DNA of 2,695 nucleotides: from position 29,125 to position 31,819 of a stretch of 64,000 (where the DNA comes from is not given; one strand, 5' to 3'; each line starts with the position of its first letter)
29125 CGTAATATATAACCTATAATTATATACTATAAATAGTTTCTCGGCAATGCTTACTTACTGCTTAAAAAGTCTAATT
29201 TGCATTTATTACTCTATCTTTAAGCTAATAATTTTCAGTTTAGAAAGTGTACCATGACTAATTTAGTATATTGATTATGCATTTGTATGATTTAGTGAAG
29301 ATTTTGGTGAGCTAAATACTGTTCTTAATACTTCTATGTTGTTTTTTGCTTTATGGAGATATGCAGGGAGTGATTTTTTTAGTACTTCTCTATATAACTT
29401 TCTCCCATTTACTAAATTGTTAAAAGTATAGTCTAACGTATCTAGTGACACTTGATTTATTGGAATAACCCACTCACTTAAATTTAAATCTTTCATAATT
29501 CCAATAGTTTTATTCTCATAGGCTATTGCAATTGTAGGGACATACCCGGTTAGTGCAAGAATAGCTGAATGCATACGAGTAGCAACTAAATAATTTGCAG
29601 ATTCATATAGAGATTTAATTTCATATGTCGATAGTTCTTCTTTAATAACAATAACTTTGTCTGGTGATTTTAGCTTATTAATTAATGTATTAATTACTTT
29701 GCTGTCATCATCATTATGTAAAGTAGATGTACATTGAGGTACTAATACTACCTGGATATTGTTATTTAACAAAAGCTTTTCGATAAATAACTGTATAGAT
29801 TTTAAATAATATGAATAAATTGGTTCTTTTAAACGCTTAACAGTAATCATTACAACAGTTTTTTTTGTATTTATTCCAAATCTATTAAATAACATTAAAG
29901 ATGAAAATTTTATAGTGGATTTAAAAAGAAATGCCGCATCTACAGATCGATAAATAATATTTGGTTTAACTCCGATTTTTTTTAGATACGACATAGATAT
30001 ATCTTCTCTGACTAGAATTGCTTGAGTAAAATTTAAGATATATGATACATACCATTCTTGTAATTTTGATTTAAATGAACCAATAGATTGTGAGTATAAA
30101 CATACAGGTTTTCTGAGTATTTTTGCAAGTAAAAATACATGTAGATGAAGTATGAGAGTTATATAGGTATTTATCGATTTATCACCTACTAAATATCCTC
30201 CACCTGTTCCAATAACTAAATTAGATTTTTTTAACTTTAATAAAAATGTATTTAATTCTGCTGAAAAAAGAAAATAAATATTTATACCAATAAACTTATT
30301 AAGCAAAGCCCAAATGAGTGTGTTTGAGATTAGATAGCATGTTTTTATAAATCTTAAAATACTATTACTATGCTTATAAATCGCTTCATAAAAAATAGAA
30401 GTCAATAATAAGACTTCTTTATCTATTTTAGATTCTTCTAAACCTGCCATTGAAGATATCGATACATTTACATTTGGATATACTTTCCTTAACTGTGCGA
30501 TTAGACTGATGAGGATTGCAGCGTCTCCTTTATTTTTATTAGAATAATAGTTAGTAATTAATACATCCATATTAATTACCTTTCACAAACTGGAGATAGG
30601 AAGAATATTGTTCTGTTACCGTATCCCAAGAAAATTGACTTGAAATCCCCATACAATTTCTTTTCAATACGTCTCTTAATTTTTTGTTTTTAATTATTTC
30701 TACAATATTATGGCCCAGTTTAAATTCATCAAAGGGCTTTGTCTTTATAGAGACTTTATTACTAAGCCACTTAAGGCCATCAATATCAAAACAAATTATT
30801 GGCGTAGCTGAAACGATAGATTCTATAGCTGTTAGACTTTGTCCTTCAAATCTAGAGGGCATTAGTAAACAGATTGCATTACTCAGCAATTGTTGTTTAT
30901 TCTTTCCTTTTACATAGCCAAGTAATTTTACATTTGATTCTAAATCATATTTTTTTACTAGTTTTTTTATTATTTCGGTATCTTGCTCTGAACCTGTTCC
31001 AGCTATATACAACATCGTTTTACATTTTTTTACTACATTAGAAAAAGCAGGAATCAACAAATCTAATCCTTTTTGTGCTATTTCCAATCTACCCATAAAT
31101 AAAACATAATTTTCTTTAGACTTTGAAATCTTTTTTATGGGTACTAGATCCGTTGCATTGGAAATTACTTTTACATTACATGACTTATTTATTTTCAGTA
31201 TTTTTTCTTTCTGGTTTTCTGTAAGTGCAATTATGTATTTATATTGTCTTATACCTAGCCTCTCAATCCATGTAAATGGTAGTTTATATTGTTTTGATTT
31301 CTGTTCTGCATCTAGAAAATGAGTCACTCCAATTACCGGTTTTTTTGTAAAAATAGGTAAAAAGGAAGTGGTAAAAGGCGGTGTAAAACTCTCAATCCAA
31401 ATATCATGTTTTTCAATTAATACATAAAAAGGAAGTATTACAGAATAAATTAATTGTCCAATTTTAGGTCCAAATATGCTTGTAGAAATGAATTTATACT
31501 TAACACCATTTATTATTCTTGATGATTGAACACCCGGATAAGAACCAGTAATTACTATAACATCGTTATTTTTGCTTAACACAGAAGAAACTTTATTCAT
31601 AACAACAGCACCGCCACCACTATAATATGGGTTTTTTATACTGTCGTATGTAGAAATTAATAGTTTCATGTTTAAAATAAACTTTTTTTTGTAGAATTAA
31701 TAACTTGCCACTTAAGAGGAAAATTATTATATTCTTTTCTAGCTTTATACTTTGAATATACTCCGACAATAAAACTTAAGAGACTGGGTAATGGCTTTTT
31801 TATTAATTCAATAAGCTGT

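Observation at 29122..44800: Compositionally distinct sub-island of glycan-modifying genes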

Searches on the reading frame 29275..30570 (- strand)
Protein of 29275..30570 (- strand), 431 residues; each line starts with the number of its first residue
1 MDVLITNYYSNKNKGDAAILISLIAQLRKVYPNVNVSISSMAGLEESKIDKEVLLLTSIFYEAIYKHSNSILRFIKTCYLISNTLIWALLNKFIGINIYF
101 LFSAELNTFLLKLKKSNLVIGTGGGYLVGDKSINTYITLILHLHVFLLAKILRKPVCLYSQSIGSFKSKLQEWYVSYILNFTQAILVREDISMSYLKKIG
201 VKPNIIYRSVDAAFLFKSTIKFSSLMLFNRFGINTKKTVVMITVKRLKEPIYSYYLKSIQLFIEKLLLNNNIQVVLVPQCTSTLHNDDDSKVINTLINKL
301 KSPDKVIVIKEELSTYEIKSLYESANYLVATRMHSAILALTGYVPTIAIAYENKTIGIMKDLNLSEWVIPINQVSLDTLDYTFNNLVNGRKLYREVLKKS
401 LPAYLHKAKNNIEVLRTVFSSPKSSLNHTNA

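Call 4: search_protein_families(library=pfam, proteins=[window:29275-30570:-], max_evalue=0.001)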
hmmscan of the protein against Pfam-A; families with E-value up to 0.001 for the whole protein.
window:29275-30570:- (431 aa): 1 family
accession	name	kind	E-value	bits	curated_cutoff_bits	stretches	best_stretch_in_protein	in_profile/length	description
PF04230.19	PS_pyruv_trans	-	4.9e-33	115.7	25.3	1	13-353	1-280/280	Polysaccharide pyruvyl transferase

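Call 34: find_homologous_proteins(query=window:29275-30570:-, max_evalue=0.00001)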
Query window:29275-30570:- (431 aa): 103 proteins with E <= 0.00001 among 7860 candidates.
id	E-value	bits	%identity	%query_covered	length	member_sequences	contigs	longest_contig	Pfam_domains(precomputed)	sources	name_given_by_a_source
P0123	5.5e-270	913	100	100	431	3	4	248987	PF04230.20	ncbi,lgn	-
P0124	2.1e-108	381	45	99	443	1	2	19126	PF04230.20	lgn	-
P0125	2.2e-95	338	42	97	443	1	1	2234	PF04230.20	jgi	jgi:colanic acid/amylovoran biosynthesis protein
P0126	4.9e-93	331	42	97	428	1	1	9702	PF04230.20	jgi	jgi:colanic acid/amylovoran biosynthesis protein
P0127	9.8e-93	330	43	96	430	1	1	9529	PF04230.20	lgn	-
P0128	2.9e-87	312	40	96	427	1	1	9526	PF04230.20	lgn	-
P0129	1.8e-86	309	40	97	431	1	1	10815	PF04230.20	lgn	-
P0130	2.5e-82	295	39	95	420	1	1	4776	PF04230.20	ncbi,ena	-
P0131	3.5e-82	295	38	96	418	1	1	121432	PF04230.20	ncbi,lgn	-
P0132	4.6e-81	291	41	96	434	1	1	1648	PF04230.20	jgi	jgi:colanic acid/amylovoran biosynthesis protein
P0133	1.5e-80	289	37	99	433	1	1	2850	PF04230.20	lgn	-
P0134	6.0e-79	284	41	90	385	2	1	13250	PF04230.20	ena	-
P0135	1.7e-78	283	38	97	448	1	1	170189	PF04230.20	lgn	-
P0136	2.2e-78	282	39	95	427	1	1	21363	PF04230.20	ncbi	-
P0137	6.9e-78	281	37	100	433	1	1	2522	PF04230.20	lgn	-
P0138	3.3e-77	278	36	98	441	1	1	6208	PF04230.20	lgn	-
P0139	5.6e-77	278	39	96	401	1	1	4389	PF04230.20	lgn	-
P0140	1.3e-75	273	37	97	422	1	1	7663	PF04230.20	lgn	-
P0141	1.0e-73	267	38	95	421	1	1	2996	PF04230.20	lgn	-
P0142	5.7e-73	264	38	97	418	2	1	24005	PF04230.20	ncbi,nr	ncbi:MAG TPA: polysaccharide pyruvyl transferase family protein [Patescibacteria group bacterium]|nr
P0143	6.1e-71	258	38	95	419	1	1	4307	PF04230.20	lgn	-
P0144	2.8e-68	249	34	97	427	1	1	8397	PF04230.20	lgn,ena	-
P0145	5.1e-65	238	36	93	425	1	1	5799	PF04230.20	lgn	-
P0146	6.6e-65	238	37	94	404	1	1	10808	PF04230.20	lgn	-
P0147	1.2e-63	234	35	100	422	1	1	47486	PF04230.20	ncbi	-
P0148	4.4e-60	222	34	100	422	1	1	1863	PF04230.20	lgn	-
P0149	4.0e-56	209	40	67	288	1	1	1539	PF04230.20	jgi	jgi:colanic acid/amylovoran biosynthesis protein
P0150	1.3e-54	204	33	94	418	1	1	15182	PF04230.20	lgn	-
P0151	1.5e-53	200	33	97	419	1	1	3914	PF04230.20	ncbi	-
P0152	1.3e-48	184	30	100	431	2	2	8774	PF04230.20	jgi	-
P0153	3.7e-47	179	32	95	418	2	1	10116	PF04230.20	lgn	-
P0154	7.9e-46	175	31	99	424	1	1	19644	PF04230.20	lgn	-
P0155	2.1e-45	174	31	98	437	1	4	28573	PF04230.20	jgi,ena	jgi:colanic acid/amylovoran biosynthesis protein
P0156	2.2e-45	174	31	93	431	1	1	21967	PF04230.20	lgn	-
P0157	5.0e-45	172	31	95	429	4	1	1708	PF04230.20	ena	-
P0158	5.9e-44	169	29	95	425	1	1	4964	PF04230.20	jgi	jgi:colanic acid/amylovoran biosynthesis protein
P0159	1.3e-43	168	30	95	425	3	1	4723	PF04230.20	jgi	jgi:colanic acid/amylovoran biosynthesis protein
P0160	2.8e-43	167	30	95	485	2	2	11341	PF04230.20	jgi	jgi:colanic acid/amylovoran biosynthesis protein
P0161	8.3e-43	165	35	88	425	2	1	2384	PF04230.20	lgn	-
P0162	1.4e-41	161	31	93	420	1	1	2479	PF04230.20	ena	-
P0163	2.4e-41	160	32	92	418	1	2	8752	PF04230.20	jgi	jgi:colanic acid/amylovoran biosynthesis protein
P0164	5.8e-41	159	36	87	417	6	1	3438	PF04230.20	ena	-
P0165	3.4e-40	157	32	97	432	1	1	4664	PF04230.20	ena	-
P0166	4.5e-39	153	29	95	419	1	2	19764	PF04230.20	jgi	jgi:colanic acid/amylovoran biosynthesis protein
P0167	6.4e-36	142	30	95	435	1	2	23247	PF04230.20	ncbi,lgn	-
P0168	6.5e-36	142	30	95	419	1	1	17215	PF04230.20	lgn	-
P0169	9.9e-36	142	30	93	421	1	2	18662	PF04230.20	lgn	-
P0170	3.2e-35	140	28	96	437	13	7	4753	PF04230.20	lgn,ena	-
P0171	3.4e-34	137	31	94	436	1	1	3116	PF04230.20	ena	-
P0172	5.0e-34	136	30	96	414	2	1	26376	PF04230.20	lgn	-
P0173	8.4e-32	129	28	94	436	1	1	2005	PF04230.20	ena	-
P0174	1.5e-31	128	29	94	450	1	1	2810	PF04230.20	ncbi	-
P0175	2.1e-30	124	34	75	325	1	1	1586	PF04230.20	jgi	jgi:colanic acid/amylovoran biosynthesis protein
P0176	2.3e-30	124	29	88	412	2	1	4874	PF04230.20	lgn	-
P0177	2.9e-30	124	26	96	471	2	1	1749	PF04230.20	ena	-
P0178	3.0e-30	124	28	95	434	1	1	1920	PF04230.20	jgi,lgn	-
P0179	1.7e-29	121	29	91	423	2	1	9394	PF04230.20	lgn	-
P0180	8.7e-29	119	29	93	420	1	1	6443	PF04230.20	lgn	-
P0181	1.6e-26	111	28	88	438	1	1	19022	PF04230.20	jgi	jgi:colanic acid/amylovoran biosynthesis protein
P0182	3.1e-26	111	31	88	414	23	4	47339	PF04230.20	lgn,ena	-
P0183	3.7e-26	110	25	87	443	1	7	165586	PF04230.20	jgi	jgi:colanic acid/amylovoran biosynthesis protein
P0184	5.1e-26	110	27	93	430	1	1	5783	PF04230.20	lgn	-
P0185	3.6e-25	107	29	87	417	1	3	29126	PF04230.20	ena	-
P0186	3.6e-25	107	30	87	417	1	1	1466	PF04230.20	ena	-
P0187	6.9e-25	106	29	86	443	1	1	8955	PF04230.20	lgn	-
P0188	1.9e-24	105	27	72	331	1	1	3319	PF04230.20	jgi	jgi:colanic acid/amylovoran biosynthesis protein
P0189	2.1e-24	105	28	93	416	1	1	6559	PF04230.20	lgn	-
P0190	6.7e-24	103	27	97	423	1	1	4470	PF04230.20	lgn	-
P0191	5.3e-21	93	26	87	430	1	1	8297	PF04230.20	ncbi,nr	ncbi:MAG: polysaccharide pyruvyl transferase family protein [Anaerolineae bacterium]|nr:polysacchari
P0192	1.0e-19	89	24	92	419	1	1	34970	PF04230.20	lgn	-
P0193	1.3e-17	82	25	93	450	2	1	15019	PF04230.20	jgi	jgi:colanic acid/amylovoran biosynthesis protein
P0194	6.4e-17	80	26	89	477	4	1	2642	PF04230.20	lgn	-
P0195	7.0e-17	80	26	72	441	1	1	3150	PF04230.20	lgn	-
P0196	2.5e-16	78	24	95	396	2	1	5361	PF04230.20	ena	-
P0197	3.3e-16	78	26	92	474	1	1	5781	PF04230.20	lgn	-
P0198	3.3e-16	78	25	96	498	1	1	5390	PF04230.20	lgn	-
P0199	1.0e-15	76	26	88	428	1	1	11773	PF04230.20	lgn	-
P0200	1.2e-15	76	26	98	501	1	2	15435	PF04230.20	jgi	jgi:colanic acid/amylovoran biosynthesis protein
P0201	2.3e-15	75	25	90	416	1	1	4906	PF04230.20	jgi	-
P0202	3.3e-15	74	24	91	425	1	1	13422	PF04230.20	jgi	-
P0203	5.2e-15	74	26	90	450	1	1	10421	PF04230.20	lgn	-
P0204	7.8e-15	73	26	87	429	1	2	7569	PF04230.20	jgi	jgi:colanic acid/amylovoran biosynthesis protein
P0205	3.3e-14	71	25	75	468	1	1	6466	PF04230.20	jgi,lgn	jgi:colanic acid/amylovoran biosynthesis protein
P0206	4.5e-14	71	25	88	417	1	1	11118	PF04230.20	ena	-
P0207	5.7e-14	70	27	87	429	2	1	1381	PF04230.20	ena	-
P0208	1.1e-13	69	26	68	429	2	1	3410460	PF04230.20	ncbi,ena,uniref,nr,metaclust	ncbi:polysaccharide pyruvyl transferase family protein [Marinobacter subterrani]|uniref:Polysacchari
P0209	1.1e-13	69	26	68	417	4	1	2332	PF04230.20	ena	-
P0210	4.0e-13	67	25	66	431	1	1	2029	PF04230.20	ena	-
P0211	1.3e-12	66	24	89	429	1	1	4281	PF04230.20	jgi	jgi:colanic acid/amylovoran biosynthesis protein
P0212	1.3e-11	62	25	72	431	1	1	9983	PF04230.20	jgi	jgi:colanic acid/amylovoran biosynthesis protein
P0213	1.6e-11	62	23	90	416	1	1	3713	PF04230.20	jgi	jgi:colanic acid/amylovoran biosynthesis protein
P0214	3.6e-11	61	24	88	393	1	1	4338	PF04230.20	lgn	-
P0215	5.7e-11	60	22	85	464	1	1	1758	PF04230.20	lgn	-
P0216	6.1e-11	60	24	93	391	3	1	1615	PF04230.20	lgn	-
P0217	7.4e-11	60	23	72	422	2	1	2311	PF04230.20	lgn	-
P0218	8.9e-11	60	25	67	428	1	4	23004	PF04230.20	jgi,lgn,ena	-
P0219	1.3e-10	59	24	89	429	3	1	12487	PF04230.20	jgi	jgi:colanic acid/amylovoran biosynthesis protein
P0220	4.0e-10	58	22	95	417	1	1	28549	PF04230.20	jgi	-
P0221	4.8e-9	54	22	85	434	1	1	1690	PF04230.20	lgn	-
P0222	5.0e-9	54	22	85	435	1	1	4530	PF04230.20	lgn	-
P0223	5.7e-9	54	25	57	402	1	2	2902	PF04230.20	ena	-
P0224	6.4e-9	54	23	74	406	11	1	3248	PF04230.20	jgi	jgi:colanic acid/amylovoran biosynthesis protein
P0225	6.9e-7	47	26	58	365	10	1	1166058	PF04230.20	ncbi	ncbi:polysaccharide pyruvyl transferase CsaB [Bacillus cereus]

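Call 35: find_encoding_contigs(protein=P0135, flank=10000, max_places=2)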
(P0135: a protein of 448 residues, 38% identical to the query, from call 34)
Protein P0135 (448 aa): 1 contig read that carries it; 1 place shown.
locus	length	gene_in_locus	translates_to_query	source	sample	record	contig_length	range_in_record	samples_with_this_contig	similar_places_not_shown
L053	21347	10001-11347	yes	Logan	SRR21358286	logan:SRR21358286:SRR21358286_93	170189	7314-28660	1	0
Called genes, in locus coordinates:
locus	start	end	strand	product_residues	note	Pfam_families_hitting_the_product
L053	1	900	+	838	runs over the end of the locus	PF13439:Glyco_transf_4, PF13579:Glyco_trans_4_4, PF20706:GT4-conflict, PF00534:Glycos_transf_1, PF13692:Glyco_trans_1_4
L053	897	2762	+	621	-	PF01636:APH (weak), PF03109:ABC1 (faint)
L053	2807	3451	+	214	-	PF13489:Methyltransf_23, PF08241:Methyltransf_11, PF08242:Methyltransf_12 (weak), PF13649:Methyltransf_25 (weak), PF13847:Methyltransf_31 (weak)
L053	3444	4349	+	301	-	PF00535:Glycos_transf_2, PF13641:Glyco_tranf_2_3, PF13632:Glyco_trans_2_3 (weak)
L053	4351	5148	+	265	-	PF01522:Polysacc_deac_1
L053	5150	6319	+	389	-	PF13439:Glyco_transf_4, PF13579:Glyco_trans_4_4, PF00534:Glycos_transf_1, PF13692:Glyco_trans_1_4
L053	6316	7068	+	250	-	PF05175:MTS, PF13489:Methyltransf_23, PF01209:Ubie_methyltran, PF07021:MetW, PF13847:Methyltransf_31, PF08241:Methyltransf_11, PF08242:Methyltransf_12, PF13649:Methyltransf_25, +2 more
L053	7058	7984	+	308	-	PF00535:Glycos_transf_2, PF13641:Glyco_tranf_2_3, PF13632:Glyco_trans_2_3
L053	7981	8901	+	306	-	PF00535:Glycos_transf_2, PF13641:Glyco_tranf_2_3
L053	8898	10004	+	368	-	PF13439:Glyco_transf_4, PF20706:GT4-conflict, PF00534:Glycos_transf_1, PF13692:Glyco_trans_1_4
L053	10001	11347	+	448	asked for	PF04230:PS_pyruv_trans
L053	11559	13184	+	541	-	-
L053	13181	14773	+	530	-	-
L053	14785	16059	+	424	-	-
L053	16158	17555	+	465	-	PF13641:Glyco_tranf_2_3, PF00535:Glycos_transf_2 (weak), PF13632:Glyco_trans_2_3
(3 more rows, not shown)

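Call 36: find_encoding_contigs(protein=P0124, flank=10000, max_places=2)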
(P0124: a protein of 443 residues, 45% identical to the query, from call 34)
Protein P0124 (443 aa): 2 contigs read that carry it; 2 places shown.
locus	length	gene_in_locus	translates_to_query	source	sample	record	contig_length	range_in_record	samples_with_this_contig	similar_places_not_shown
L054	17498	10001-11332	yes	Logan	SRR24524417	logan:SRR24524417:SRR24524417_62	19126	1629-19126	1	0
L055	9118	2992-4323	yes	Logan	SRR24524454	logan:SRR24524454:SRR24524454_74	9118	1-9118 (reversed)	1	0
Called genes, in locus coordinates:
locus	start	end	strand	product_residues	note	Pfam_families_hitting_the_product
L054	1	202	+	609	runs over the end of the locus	?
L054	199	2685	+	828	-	PF13439:Glyco_transf_4, PF13579:Glyco_trans_4_4, PF20706:GT4-conflict, PF00534:Glycos_transf_1, PF13692:Glyco_trans_1_4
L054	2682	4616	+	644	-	PF00069:Pkinase (faint), PF01633:Choline_kinase (faint), PF19974:TCAD9 (faint), PF01636:APH (weak)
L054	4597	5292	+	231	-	PF13489:Methyltransf_23 (weak), PF08241:Methyltransf_11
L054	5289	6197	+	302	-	PF00535:Glycos_transf_2, PF13641:Glyco_tranf_2_3, PF13632:Glyco_trans_2_3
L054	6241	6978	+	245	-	PF01522:Polysacc_deac_1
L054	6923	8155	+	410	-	PF13439:Glyco_transf_4, PF13579:Glyco_trans_4_4 (weak), PF00534:Glycos_transf_1, PF13692:Glyco_trans_1_4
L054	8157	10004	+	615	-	PF01209:Ubie_methyltran, PF13489:Methyltransf_23, PF07021:MetW, PF13847:Methyltransf_31, PF08241:Methyltransf_11, PF08242:Methyltransf_12, PF13649:Methyltransf_25, PF13439:Glyco_transf_4, +7 more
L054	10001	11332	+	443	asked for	PF04230:PS_pyruv_trans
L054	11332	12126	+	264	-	PF00535:Glycos_transf_2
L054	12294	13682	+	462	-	-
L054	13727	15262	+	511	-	-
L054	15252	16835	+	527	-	-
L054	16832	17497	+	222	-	?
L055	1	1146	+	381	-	?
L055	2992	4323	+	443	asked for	PF04230:PS_pyruv_trans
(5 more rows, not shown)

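Call 39: search_protein_families(library=ncbifam, proteins=[window:29275-30570:-], max_evalue=0.00001)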
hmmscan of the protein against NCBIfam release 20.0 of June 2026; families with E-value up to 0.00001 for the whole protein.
window:29275-30570:- (431 aa): 3 families
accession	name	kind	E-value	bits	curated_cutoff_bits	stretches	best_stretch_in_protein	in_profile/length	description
TIGR03609.1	S_layer_CsaB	equivalog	1.6e-34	119.6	213.1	1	106-365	56-292/301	polysaccharide pyruvyl transferase CsaB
NF007452.0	PRK10017.1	equivalog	2.2e-32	112.4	399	1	1-382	1-385/426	colanic acid biosynthesis pyruvyl transferase WcaK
TIGR04006.1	wcaK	equivalog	9.6e-29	100.4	727.1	1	1-374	1-377/426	colanic acid biosynthesis pyruvyl transferase WcaK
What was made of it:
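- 29275..30570 (-): C1, last gene of the operon: polysaccharide pyruvyl transferase (PF04230). calls 4, 34, 39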

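Call 55: search_solved_structures(query=window:29275-30570:-, max_evalue=0.01)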
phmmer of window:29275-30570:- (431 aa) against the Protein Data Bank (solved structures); distinct sequences matched with E-value up to 0.01: 0.

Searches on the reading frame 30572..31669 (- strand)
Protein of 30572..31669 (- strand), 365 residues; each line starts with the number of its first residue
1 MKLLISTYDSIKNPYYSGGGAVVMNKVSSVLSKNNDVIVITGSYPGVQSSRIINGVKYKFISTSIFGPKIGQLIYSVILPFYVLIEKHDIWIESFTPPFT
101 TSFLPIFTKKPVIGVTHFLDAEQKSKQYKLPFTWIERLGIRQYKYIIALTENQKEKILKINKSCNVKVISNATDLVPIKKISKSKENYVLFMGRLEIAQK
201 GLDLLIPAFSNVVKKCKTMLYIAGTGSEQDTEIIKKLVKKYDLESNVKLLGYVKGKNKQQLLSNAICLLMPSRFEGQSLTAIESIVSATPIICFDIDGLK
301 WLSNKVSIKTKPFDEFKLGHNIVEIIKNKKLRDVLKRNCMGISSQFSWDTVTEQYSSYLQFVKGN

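Call 4: search_protein_families(library=pfam, proteins=[window:30572-31669:-], max_evalue=0.001)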
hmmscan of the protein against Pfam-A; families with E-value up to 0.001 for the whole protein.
window:30572-31669:- (365 aa): 4 families
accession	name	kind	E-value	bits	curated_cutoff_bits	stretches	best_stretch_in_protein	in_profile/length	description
PF00534.26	Glycos_transf_1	-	5.1e-22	78.7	26.4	1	181-338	10-168/172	Glycosyl transferases group 1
PF13692.12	Glyco_trans_1_4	-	6.1e-21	75.6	27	1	187-326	2-140/142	Glycosyl transferases group 1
PF20706.3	GT4-conflict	-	3.8e-12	46.3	26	1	164-299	175-316/385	Family 4 Glycosyltransferase in conflict systems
PF13439.12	Glyco_transf_4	-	3.9e-08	34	28.5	1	18-175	2-168/170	Glycosyltransferase Family 4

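Call 39: search_protein_families(library=ncbifam, proteins=[window:30572-31669:-], max_evalue=0.00001)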
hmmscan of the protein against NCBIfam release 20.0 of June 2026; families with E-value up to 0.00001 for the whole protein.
window:30572-31669:- (365 aa): 25 families
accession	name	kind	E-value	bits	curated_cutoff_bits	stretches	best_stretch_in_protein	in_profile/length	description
NF046085.1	XrtY_assoc_Gly1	equivalog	9.1e-19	67.6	400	1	140-359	158-381/387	XrtY-associated glycosyltransferase XYAG1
NF041010.1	glycosy_Agl16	equivalog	1.3e-18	67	575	1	132-356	123-345/352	glycosylation protein Agl16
NF038295.1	EPS_HpsP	equivalog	2.6e-17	62.9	550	1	182-355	203-380/388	hormogonium polysaccharide biosynthesis glycosyltransferase HpsP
NF047880.1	glyco_SdgA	exception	9.3e-17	60.7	800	1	108-356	237-484/488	serine-aspartate repeat adhesin O-glycosyltransferase SdgA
NF050063.1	ProtGlycPglJ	equivalog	1.7e-15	57.1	500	1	152-358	154-362/363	N-acetylgalactosamine-N,N'-diacetylbacillosaminyl-diphospho-undecaprenol 4-alpha-N-acetylgalactosaminyltransferase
TIGR03999.1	thiol_BshA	equivalog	4.5e-13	48.9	273.7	1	200-359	212-370/375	N-acetyl-alpha-D-glucosaminyl L-malate synthase BshA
TIGR02149.1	glgA_Coryne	subfamily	1.7e-11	43.9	302.4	1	121-354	124-382/391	glycogen synthase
NF047881.1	glyco_SdgB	exception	2.1e-11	43.2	800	1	125-361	258-495/496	serine-aspartate repeat adhesin O-glycosyltransferase SdgB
TIGR03088.1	stp2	hypoth_equivalog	4.9e-11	42.3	409.05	1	153-357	158-368/374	TIGR03088 family PEP-CTERM/XrtA system glycosyltransferase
NF050056.1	ProtGlycPglH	equivalog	9.4e-11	41.4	600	1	106-358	105-349/354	GalNAc-alpha-(1->4)-GalNAc-alpha-(1->3)-diNAcBac-PP-undecaprenol alpha-1,4-N-acetyl-D-galactosaminyltransferase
TIGR02095.1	glgA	subfamily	1.8e-10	40.1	328.45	1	184-358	292-473/477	glycogen/starch synthase, ADP-glucose type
NF041876.1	EPS_EpsE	equivalog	6.3e-10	38.8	400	1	179-335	207-368/389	exopolysaccharide biosynthesis GT4 family glycosyltransferase EpsE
TIGR04157.1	glyco_rSAM_CFB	subfamily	1.7e-09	37.2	400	1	179-335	219-381/406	TIGR04157 family glycosyltransferase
NF001899.0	PRK00654.1-2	equivalog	2.5e-09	36.1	459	1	181-285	285-386/478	glycogen synthase GlgA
NF049987.1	DaglGlyslTfaseDgs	equivalog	3.9e-09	35.9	500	1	163-354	123-319/332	processive diacylglycerol alpha-glucosyltransferase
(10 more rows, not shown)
